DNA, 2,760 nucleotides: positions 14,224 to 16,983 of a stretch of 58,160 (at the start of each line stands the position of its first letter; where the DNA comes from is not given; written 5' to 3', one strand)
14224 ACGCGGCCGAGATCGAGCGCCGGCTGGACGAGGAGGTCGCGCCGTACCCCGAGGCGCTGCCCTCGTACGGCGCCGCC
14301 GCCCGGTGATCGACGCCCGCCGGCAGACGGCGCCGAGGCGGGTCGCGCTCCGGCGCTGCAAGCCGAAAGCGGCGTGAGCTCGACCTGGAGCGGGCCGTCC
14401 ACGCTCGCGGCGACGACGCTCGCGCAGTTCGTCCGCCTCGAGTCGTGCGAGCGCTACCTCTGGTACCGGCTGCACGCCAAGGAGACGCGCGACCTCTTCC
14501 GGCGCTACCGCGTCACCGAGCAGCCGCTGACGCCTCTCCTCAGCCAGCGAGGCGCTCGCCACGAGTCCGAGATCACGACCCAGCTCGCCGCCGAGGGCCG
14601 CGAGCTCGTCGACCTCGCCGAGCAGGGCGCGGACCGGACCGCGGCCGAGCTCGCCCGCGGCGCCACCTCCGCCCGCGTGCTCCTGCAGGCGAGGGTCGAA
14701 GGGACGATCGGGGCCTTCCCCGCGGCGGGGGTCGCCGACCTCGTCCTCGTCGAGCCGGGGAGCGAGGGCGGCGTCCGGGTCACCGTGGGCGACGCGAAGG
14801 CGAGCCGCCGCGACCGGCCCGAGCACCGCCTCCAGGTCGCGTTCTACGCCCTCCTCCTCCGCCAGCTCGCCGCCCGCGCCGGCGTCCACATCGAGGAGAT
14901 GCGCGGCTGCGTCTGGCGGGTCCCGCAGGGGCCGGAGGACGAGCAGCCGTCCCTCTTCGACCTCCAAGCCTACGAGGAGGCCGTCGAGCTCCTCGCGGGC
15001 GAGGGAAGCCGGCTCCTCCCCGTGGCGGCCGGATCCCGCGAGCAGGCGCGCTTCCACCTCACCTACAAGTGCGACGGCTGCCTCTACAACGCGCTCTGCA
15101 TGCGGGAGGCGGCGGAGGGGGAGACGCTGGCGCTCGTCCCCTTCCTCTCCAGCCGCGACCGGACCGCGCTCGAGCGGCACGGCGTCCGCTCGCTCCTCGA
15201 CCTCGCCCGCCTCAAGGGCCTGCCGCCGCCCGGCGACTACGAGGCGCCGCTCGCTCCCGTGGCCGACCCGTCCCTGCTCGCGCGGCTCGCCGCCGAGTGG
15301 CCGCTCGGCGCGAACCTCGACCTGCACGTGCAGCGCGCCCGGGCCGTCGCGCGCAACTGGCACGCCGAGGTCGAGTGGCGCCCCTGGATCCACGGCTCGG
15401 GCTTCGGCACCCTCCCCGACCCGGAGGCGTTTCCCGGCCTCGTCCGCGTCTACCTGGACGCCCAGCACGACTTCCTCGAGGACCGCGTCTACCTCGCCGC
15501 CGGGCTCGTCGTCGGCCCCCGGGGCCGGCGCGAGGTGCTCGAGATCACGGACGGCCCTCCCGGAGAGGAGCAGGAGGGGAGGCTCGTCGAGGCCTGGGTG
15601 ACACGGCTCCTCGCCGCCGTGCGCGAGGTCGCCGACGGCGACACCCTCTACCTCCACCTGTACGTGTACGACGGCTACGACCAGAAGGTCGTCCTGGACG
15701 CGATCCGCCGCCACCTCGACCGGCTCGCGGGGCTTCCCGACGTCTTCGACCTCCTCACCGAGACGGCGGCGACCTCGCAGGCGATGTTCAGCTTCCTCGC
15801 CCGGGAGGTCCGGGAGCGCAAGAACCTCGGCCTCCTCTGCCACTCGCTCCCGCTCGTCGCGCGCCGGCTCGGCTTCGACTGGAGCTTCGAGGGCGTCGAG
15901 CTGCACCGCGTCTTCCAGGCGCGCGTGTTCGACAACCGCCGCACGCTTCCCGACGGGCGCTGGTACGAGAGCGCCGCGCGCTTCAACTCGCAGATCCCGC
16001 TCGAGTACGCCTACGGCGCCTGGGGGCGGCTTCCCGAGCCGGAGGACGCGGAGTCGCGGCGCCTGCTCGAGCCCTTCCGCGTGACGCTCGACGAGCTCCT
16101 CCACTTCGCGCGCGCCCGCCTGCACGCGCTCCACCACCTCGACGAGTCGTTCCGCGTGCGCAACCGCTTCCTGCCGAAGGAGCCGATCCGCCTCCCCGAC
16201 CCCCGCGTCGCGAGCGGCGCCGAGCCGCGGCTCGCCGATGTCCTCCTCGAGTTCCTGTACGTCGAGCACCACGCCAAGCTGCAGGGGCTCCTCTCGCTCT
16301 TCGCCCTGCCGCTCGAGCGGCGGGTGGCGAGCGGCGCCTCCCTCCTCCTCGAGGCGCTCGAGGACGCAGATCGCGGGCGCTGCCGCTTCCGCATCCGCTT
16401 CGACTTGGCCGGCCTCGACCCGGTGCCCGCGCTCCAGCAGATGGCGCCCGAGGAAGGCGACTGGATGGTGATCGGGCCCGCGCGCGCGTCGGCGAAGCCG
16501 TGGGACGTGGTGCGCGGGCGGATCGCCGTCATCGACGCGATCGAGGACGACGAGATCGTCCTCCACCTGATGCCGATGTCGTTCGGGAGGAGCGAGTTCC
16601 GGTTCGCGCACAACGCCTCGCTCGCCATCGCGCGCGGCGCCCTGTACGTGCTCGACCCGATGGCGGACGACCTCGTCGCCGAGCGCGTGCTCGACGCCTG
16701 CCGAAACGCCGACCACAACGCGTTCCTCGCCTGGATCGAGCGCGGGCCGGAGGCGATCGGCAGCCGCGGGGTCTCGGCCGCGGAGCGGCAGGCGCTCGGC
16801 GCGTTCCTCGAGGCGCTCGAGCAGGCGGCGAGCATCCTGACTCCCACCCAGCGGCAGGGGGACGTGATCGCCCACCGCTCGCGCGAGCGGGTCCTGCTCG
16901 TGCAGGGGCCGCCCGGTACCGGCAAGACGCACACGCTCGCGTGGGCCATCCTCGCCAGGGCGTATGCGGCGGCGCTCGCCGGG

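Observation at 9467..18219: Translationally coupled four-gene operon with two helicases, two nuclease folds, a coiled-coil protein and an EVE/PUA-like reader: best candidate for an undescribed defence system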

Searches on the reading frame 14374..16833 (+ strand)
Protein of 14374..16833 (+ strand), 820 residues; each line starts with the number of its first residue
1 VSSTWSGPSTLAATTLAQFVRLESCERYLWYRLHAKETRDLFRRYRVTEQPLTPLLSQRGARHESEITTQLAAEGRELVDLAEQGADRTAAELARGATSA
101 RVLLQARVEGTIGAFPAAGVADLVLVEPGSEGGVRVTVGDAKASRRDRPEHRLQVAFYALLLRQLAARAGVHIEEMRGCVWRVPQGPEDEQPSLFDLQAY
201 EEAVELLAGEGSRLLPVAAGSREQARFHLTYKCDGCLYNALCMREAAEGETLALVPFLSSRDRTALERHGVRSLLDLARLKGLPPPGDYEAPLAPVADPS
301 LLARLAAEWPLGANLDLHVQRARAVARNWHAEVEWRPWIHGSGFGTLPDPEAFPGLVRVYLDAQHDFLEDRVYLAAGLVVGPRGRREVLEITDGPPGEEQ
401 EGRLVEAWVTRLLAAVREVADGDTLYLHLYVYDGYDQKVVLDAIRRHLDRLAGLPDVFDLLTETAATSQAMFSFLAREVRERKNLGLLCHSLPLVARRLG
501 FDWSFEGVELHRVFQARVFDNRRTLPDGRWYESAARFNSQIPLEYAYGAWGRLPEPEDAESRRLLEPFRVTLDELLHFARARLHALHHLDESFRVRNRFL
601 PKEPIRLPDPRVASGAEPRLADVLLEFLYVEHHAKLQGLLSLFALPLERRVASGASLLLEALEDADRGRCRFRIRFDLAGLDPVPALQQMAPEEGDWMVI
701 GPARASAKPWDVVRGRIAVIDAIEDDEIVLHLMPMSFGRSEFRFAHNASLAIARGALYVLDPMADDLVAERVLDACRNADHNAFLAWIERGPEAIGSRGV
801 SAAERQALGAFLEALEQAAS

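Call 78: predict_structure(alignment_id=A3)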
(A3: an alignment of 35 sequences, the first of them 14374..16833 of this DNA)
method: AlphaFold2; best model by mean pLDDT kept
length: 820 residues; sequences in the alignment: 35
mean_pLDDT: 89.0   pTM: 0.81
mean pLDDT of the five models: 89.0, 88.1, 87.0, 86.6, 84.6
residues with pLDDT >= 90: 521; 70-90: 259; 50-70: 32; < 50: 8
segments of 3 or more residues with pLDDT < 50: 1-7
pLDDT, mean of each block of 10 residues (from residue 1): 44 93 93 94 91 84 91 92 94 92 96 94 95 94 89 97 96 96 82 94 92 90 93 92 95 94 94 97 85 90 86 91 96 93 84 93 93 97 97 95 95 93 90 91 87 72 65 91 93 96 96 91 92 90 96 89 90 97 98 88 77 61 76 80 83 91 94 87 78 94 85 94 94 85 89 96 90 81 77 72 88 80
secondary structure, 60 per line:
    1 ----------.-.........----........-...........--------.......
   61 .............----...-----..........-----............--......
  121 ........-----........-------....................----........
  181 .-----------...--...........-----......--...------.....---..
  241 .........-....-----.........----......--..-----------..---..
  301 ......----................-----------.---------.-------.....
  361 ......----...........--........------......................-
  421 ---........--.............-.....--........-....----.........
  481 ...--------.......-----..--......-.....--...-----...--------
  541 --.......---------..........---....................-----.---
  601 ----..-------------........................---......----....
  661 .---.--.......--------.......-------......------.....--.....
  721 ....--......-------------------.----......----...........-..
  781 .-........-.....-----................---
elements in order (helices of 4 or more, strands of 3 or more residues): H13-21 H26-33 H35-45 H54-73 E78-80 H86-95 E101-112 E115-128 E134-141 H149-168 E173-181 E193-195 H198-208 H214-219 H231-235 H239-249 H260-268 H274-278 H299-306 H311-326 E356-366 E371-381 E384-391 H398-419 E424-431 H434-446 H448-452 H455-462 H464-467 E472-474 H475-482 H492-498 H510-513 H515-519 E522-524 E530-532 H543-549 H559-568 H572-591 H620-643 H647-652 E657-661 E668-674 H683-689 E697-702 H709-713 E716-724 E727-732 E757-762 H767-777 H783-790 H792-796 H802-817

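Call 81: fold_search(model_id=the predicted structure, library=pdb)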
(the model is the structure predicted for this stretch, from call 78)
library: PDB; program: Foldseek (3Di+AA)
matches with E <= 10: 865; with E <= 0.001: 2
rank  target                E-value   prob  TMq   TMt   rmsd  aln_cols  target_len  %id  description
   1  7mi5_A                1.7e-04  0.72  0.10  0.13  25.0       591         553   12  Asymmetrical PAM-Non PAM prespacer bound Cas4/Cas1/Cas2 complex (released 2021-11-17)
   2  7mi4_A                2.3e-04  0.66  0.10  0.14  24.1       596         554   12  Symmetrical PAM-PAM prespacer bound Cas4/Cas1/Cas2 complex (released 2021-11-17)
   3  4ic1_D                5.8e-03  0.99  0.14  0.43   7.7       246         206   14  Crystal structure of SSO0001 (released 2013-01-16)
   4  9iab_B                7.1e-03  0.99  0.17  0.45  10.4       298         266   13  Structure of the Argonaute-associated Cas4 family protein 1 (ACE1) from Chroococcidiopsis thermalis (CtACE1) (released 2025-04-23)
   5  9n71_A                1.0e-02  1.00  0.08  0.22   5.0       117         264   14  Tail tube structure of Acinetobacter baumannii phage Mystique (released 2025-03-19)
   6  7r8f                  2.5e-02  0.89  0.09  0.09   6.1       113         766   15  Crystal structure of Pseudooceanicola lipolyticus Argonaute (released 2022-07-06)
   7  8isy_A                2.5e-02  0.28  0.07  0.11  11.8       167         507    8  Cryo-EM structure of free-state Crt-SPARTA (released 2023-10-18)
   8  9dhx_A                3.3e-02  0.28  0.08  0.09  12.6       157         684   14  human Argonaute2 R315V/H316A - miR-122 in complex with a fully complementary target (released 2026-03-04)
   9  9s1e_B                3.5e-02  0.94  0.09  0.10   5.7       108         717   17  Cryo-EM structure of the endogeneous MIWI in complex with pachytene piRNA at 2.8A (released 2026-01-21)
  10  7r8i_A                3.7e-02  0.85  0.09  0.09   6.1       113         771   14  Crystal structure of Pseudooceanicola lipolyticus Argonaute bound to 5' OH guide DNA in the presence of Mg2+ (released 2022-11-09)
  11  9iab_A                3.9e-02  0.77  0.14  0.36  13.0       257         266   12  Structure of the Argonaute-associated Cas4 family protein 1 (ACE1) from Chroococcidiopsis thermalis (CtACE1) (released 2025-04-23)
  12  9np6_A                3.9e-02  0.77  0.15  0.14  12.6       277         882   17  Cryo-EM structure of AdnA(D934A)-AdnB(D1014A) in complex with AMPPNP and blunt end DNA (released 2025-03-19)
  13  4olb_A                3.9e-02  0.30  0.08  0.08  12.3       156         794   14  Crystal Structure of Human Argonaute2 Bound to Tryptophan (released 2014-02-05)
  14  7lw7                  4.1e-02  0.93  0.16  0.41  10.5       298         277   10  Human Exonuclease 5 crystal structure (released 2021-07-14)
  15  7lw9_A                4.1e-02  0.89  0.15  0.40  10.6       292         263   11  Human Exonuclease 5 crystal structure in complex with ssDNA, Sm, and Na (released 2021-07-14)
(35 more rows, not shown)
